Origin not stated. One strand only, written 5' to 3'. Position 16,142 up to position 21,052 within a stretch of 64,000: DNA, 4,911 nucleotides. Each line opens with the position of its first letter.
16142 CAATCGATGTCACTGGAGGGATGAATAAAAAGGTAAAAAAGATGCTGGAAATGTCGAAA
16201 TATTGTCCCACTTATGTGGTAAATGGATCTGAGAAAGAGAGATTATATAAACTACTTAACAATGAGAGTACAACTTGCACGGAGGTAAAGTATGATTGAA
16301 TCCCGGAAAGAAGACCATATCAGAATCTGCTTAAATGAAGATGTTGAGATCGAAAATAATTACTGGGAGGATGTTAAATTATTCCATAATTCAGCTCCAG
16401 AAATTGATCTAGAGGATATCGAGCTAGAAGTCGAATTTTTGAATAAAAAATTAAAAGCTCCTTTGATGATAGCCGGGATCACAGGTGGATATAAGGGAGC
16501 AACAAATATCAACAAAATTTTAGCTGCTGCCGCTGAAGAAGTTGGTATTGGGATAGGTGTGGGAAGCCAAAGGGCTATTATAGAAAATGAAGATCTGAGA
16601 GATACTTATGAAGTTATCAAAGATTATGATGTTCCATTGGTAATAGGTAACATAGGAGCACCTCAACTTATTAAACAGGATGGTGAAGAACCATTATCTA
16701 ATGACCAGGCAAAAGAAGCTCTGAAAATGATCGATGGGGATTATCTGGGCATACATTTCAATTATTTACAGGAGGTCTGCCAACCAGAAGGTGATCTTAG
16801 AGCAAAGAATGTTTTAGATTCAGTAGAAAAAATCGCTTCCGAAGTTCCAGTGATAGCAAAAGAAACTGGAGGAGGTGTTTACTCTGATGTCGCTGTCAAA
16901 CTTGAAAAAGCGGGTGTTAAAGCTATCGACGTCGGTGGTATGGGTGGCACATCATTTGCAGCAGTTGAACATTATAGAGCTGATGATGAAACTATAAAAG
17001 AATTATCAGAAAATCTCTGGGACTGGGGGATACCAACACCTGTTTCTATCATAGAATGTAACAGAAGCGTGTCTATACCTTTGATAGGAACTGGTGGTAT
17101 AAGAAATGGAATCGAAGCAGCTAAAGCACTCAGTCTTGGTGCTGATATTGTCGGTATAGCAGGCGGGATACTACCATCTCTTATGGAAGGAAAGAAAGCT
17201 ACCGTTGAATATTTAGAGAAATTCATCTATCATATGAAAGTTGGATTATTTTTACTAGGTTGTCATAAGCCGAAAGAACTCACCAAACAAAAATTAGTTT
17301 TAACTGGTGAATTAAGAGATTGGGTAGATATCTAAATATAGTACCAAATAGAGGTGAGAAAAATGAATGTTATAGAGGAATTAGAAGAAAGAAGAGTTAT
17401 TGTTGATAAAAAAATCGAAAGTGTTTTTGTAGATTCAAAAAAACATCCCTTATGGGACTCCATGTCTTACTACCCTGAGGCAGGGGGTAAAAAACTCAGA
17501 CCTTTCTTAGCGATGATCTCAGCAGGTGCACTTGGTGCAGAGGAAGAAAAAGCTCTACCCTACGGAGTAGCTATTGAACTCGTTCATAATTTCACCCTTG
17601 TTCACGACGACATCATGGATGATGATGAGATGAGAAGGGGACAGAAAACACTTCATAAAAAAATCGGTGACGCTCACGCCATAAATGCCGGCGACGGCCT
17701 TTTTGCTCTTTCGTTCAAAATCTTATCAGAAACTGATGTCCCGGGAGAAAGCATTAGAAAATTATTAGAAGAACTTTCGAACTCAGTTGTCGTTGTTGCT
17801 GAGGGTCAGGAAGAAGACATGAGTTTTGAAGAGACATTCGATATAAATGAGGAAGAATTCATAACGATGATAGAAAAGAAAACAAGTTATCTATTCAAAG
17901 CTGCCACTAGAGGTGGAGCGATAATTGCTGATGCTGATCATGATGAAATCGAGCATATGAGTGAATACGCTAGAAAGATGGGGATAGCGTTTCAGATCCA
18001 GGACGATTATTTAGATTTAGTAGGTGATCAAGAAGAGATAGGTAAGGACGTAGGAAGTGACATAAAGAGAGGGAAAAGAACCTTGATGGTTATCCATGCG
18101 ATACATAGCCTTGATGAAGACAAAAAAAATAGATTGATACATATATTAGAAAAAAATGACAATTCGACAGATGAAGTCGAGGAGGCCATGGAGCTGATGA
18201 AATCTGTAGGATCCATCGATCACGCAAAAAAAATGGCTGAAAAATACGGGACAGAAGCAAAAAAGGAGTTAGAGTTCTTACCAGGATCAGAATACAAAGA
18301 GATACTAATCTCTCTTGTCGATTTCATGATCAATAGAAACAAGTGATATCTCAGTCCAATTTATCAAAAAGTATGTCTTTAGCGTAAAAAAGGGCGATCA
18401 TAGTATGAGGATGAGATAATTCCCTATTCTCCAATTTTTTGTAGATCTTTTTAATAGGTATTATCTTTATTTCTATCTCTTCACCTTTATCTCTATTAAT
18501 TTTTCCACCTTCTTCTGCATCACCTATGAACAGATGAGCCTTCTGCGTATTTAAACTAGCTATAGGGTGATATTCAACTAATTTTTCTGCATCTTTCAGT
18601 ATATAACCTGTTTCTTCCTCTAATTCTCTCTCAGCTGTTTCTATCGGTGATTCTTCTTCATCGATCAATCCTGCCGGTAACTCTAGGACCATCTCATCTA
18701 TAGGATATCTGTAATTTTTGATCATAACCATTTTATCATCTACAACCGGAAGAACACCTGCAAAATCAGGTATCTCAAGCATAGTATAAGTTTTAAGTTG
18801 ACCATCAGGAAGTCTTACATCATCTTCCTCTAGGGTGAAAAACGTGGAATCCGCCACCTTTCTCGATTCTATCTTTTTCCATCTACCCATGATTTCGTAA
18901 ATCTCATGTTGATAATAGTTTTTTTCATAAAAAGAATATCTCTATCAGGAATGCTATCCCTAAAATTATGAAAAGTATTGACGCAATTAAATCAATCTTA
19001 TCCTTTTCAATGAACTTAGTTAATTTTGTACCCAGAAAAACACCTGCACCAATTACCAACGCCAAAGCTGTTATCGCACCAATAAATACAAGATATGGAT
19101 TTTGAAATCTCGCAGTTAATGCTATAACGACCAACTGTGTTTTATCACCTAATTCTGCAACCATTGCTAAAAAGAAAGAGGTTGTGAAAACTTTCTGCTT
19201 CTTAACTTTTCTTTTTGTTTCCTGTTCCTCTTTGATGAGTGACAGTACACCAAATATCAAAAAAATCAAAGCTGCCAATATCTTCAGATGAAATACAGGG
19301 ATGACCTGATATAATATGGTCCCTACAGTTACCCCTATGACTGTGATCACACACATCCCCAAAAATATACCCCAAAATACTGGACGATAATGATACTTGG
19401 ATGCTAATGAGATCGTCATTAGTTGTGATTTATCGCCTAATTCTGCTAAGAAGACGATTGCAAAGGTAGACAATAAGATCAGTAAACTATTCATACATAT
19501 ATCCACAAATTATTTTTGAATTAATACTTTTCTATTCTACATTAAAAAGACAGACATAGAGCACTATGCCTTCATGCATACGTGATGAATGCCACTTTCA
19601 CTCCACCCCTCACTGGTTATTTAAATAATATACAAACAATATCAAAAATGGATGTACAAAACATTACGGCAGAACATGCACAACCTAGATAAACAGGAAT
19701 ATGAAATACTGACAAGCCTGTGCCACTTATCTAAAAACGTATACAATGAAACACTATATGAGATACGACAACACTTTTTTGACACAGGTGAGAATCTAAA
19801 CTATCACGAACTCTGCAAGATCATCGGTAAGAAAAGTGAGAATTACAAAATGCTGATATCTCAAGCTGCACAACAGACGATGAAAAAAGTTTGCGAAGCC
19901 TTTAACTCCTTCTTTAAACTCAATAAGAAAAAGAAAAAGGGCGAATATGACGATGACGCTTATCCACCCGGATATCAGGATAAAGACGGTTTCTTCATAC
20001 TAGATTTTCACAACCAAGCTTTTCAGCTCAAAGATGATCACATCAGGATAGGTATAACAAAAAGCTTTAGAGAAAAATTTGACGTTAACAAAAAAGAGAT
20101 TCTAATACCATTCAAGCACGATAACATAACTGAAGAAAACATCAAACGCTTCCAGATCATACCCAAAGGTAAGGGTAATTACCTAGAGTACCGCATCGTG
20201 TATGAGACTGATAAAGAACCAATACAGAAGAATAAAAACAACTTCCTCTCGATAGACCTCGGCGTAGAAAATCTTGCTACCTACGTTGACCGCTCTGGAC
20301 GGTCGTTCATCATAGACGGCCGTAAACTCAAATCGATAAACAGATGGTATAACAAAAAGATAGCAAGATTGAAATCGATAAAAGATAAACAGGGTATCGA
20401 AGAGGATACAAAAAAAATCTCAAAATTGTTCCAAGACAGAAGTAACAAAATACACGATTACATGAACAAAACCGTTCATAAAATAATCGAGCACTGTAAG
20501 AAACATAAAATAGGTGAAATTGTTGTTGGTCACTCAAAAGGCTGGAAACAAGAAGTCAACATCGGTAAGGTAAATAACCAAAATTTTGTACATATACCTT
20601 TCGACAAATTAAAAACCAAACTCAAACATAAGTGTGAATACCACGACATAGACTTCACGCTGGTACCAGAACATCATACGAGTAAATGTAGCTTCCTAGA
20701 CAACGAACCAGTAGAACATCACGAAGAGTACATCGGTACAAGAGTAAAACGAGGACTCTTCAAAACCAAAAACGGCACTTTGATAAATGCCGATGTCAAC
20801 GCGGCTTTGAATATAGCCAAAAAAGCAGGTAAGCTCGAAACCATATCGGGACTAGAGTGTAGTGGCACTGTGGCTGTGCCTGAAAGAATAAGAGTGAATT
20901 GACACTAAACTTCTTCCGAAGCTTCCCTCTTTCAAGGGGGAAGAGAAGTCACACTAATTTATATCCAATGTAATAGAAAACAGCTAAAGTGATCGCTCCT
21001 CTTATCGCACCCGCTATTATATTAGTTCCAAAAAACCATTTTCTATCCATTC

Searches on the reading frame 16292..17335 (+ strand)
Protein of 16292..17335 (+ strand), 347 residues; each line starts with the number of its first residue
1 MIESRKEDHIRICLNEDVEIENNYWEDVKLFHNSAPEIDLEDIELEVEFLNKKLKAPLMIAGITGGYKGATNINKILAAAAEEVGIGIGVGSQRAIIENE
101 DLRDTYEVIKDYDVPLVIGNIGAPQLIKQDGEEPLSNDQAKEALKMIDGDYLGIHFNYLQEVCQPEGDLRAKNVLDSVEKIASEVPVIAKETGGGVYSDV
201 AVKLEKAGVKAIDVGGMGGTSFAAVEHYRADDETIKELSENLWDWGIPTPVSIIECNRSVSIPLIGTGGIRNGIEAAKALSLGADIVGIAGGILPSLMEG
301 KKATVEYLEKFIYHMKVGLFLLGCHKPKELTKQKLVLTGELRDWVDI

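Call 49: search_protein_families(library=pfam, proteins=[window:16292-17335:+], max_evalue=0.00001)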
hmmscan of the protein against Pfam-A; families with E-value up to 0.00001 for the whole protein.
window:16292-17335:+ (347 aa): 1 family
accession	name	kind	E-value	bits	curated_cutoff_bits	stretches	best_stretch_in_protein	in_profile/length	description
PF01070.24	FMN_dh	-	7.1e-15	55.3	24.9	1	199-335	230-348/350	FMN-dependent dehydrogenase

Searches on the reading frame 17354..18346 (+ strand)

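Call 49: search_protein_families(library=pfam, proteins=[window:17354-18346:+], max_evalue=0.00001)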
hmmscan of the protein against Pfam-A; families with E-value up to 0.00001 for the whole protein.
window:17354-18346:+ (330 aa): 1 family
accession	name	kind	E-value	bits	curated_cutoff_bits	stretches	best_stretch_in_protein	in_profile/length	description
PF00348.22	polyprenyl_synt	-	1.4e-77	260.7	27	1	35-282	6-251/251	Polyprenyl synthetase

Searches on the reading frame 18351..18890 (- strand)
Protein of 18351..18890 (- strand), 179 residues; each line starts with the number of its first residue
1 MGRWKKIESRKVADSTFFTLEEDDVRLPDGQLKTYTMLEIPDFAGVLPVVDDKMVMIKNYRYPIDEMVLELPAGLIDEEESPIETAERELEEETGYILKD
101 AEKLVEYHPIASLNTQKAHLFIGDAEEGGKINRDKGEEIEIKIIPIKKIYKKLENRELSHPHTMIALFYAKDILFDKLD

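Call 49: search_protein_families(library=pfam, proteins=[window:18351-18890:-], max_evalue=0.00001)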
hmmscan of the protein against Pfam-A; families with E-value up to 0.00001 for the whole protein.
window:18351-18890:- (179 aa): 1 family
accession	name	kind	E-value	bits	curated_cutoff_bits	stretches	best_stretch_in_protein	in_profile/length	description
PF00293.34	NUDIX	-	7.8e-14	52.3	21.1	1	44-153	6-120/134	NUDIX domain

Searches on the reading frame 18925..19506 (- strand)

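Call 49: search_protein_families(library=pfam, proteins=[window:18925-19506:-], max_evalue=0.00001)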
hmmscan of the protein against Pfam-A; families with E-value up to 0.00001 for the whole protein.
window:18925-19506:- (193 aa): 2 families
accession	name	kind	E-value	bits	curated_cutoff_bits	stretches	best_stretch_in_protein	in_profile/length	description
PF01169.24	GDT1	-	5.7e-44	148.8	27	2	12-86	1-75/75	Divalent cation/proton antiporter GDT1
PF01925.25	TauE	-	1.1e-08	35.4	32.6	1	31-112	48-135/237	Sulfite exporter TauE/SafE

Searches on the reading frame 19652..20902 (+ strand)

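Call 49: search_protein_families(library=pfam, proteins=[window:19652-20902:+], max_evalue=0.00001)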
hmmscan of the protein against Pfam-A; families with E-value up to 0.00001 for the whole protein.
window:19652-20902:+ (416 aa): 2 families
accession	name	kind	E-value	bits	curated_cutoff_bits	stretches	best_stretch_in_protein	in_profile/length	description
PF01385.25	OrfB_IS605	-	4.3e-29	101.6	30.5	1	182-297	2-118/120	Probable transposase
PF07282.18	Cas12f1-like_TNB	-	1.2e-09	38.6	26.3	1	317-388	1-60/60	Cas12f1-like, TNB domain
